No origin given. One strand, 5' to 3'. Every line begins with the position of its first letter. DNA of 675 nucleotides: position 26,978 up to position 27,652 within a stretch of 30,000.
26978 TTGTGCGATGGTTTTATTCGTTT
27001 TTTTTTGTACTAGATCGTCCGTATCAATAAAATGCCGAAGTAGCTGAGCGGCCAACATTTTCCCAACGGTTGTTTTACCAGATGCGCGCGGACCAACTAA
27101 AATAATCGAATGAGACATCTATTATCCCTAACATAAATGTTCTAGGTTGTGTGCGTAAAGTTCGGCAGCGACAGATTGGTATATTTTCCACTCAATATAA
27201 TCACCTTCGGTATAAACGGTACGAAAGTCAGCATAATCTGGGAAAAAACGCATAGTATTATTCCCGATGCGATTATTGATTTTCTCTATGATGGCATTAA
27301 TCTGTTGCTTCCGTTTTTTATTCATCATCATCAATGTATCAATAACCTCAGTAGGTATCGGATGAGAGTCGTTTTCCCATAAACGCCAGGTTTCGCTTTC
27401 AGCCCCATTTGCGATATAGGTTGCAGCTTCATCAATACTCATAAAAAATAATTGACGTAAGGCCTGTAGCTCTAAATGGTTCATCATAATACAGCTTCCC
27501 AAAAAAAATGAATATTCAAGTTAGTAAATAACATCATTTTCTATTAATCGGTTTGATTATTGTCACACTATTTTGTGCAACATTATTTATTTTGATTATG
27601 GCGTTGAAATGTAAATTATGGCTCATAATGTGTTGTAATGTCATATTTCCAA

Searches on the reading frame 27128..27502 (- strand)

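Call 23: search_protein_families(library=pfam, proteins=[window:27128-27502:-], max_evalue=0.00001)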
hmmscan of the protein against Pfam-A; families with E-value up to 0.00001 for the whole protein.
window:27128-27502:- (124 aa): 1 family
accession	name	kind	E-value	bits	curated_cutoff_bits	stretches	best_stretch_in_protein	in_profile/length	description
PF08965.17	Aca2_YdiL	-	6e-50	168.8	23.8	1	7-124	1-118/118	Aca2/YdiL-like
